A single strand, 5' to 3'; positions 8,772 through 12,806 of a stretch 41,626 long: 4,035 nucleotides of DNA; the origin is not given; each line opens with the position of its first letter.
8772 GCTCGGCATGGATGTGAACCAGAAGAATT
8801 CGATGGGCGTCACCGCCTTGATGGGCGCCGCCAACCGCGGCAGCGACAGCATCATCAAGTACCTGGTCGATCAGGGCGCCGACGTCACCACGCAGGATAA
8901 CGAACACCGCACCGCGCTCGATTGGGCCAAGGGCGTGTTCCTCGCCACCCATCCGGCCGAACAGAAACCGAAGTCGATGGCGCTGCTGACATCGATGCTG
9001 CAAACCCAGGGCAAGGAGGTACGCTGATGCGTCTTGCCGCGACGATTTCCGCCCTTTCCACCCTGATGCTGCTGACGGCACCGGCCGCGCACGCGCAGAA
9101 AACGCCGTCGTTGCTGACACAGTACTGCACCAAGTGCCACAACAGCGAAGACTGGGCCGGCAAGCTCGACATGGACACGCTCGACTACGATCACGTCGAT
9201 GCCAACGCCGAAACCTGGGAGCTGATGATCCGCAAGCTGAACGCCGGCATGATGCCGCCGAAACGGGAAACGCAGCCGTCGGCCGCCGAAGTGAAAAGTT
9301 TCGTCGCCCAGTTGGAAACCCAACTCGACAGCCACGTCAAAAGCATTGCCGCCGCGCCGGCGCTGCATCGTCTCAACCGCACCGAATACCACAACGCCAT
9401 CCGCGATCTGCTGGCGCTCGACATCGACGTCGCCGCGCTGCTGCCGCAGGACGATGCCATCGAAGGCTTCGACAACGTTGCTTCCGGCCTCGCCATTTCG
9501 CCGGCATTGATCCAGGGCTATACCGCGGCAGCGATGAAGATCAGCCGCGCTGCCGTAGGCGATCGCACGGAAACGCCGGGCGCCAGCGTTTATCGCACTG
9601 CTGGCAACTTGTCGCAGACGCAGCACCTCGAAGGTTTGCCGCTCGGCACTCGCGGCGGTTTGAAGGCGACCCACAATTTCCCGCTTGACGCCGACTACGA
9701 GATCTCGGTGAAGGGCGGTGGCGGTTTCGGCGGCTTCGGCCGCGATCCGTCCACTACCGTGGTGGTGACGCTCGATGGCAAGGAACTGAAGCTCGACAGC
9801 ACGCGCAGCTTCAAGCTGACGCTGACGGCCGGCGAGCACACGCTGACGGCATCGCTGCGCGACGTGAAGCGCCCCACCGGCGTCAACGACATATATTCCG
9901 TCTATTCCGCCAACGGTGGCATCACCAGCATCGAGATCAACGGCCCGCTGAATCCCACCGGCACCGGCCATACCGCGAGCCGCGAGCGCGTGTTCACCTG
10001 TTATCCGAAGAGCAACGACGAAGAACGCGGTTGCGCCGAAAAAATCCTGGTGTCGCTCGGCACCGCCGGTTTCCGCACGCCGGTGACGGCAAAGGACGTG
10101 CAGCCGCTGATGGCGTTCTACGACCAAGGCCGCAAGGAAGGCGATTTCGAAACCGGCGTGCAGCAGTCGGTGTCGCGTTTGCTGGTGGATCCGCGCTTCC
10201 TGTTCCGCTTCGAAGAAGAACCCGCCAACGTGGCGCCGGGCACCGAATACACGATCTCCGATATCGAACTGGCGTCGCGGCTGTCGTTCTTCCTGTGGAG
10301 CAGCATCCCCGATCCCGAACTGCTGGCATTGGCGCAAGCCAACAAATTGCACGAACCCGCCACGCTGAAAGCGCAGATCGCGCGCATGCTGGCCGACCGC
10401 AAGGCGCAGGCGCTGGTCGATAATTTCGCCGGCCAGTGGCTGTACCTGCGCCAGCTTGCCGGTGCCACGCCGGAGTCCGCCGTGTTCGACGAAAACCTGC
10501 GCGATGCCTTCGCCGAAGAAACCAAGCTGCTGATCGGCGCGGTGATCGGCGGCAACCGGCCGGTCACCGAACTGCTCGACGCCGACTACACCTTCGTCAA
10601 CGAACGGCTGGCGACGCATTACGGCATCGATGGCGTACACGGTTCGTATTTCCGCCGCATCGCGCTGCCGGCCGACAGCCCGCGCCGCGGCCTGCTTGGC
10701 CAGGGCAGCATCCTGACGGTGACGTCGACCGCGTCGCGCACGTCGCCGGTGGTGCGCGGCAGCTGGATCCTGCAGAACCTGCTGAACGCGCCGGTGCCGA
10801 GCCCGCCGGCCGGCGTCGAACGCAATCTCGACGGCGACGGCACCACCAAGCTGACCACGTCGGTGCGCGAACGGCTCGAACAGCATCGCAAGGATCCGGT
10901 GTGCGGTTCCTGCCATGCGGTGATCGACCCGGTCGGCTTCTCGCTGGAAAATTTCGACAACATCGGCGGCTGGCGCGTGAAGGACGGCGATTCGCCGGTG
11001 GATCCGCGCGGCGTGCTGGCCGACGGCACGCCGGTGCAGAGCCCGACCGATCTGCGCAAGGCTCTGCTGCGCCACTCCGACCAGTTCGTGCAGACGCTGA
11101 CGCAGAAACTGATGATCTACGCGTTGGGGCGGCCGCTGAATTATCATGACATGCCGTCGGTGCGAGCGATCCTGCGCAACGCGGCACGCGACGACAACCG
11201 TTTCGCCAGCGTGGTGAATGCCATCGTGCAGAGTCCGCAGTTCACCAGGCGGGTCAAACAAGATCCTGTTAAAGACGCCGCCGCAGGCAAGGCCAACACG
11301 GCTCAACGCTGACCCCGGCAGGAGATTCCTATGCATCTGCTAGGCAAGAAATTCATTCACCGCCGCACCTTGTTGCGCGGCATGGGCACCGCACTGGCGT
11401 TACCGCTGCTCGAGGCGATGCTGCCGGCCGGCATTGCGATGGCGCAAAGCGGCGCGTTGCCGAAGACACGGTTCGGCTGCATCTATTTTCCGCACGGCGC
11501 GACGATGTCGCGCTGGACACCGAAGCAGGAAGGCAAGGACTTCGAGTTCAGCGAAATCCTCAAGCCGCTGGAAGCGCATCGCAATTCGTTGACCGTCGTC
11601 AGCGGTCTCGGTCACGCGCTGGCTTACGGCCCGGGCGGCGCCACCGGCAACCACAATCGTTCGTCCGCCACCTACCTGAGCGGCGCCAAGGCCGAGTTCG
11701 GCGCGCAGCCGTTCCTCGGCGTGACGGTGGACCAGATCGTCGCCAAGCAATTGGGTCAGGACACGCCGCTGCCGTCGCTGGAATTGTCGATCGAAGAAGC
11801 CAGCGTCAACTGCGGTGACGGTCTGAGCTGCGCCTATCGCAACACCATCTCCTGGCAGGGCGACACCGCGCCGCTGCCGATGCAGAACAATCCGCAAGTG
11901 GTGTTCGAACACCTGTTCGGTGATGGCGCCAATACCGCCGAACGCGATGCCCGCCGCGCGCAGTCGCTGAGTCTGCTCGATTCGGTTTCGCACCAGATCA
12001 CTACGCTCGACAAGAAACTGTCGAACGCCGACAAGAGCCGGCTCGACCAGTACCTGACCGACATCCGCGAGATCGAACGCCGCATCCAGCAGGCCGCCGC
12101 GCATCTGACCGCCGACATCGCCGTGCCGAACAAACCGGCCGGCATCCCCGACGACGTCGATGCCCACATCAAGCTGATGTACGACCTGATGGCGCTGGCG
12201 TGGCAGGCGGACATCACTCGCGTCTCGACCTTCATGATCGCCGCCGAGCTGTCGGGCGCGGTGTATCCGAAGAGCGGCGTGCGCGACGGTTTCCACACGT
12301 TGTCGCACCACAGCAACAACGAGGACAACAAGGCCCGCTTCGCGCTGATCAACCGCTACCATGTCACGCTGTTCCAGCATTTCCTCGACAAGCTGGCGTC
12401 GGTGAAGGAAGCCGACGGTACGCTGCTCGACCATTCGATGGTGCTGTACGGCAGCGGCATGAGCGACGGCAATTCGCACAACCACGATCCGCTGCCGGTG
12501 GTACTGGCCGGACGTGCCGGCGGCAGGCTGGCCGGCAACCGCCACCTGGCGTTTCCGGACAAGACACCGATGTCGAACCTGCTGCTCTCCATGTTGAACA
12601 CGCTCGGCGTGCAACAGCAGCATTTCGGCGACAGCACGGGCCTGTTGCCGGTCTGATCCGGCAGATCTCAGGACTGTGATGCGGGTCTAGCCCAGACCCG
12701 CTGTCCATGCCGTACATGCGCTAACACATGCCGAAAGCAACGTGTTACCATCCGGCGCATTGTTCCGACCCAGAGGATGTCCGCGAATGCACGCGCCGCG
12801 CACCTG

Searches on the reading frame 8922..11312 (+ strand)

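Call 96: search_protein_families(library=pfam, proteins=[window:8922-11312:+], max_evalue=0.0001)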
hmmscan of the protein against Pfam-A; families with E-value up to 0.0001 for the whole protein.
window:8922-11312:+ (796 aa): 5 families
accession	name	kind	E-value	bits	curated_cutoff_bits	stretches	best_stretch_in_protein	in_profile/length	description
PF07631.16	PSD4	-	6e-42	143.6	23.3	1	445-569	1-128/128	Protein of unknown function (DUF1592)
PF07627.16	PSCyt3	-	2.2e-32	111.7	27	1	588-687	1-97/98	Protein of unknown function (DUF1588)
PF07624.16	PSD2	-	9.7e-23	80.1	25.8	1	701-774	1-74/74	Protein of unknown function (DUF1585)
PF07626.16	PSD3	-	3.1e-22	79.3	23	1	150-212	2-64/65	Protein of unknown function (DUF1587)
PF07637.16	PSD5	-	1.1e-17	64.6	34.2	1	371-431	1-62/62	Protein of unknown function (DUF1595)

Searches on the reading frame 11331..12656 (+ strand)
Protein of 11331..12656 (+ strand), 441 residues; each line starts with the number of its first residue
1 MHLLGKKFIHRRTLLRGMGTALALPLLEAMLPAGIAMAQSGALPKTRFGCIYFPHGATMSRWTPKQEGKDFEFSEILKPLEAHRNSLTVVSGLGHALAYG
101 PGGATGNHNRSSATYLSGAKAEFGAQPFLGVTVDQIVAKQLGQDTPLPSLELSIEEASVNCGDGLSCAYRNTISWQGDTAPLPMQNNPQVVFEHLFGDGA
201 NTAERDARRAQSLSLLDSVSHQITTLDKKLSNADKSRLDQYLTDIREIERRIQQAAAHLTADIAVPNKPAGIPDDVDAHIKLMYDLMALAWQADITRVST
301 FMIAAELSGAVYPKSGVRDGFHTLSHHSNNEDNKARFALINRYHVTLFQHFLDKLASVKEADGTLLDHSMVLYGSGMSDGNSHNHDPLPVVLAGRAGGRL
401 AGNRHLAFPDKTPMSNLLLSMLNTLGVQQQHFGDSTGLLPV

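Call 96: search_protein_families(library=pfam, proteins=[window:11331-12656:+], max_evalue=0.0001)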
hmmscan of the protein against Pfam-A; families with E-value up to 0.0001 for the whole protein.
window:11331-12656:+ (441 aa): 1 family
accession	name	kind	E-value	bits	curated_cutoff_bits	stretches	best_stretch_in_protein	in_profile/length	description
PF07586.16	HXXSHH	-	4.5e-93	312.6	30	1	47-348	1-306/307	Protein of unknown function (DUF1552)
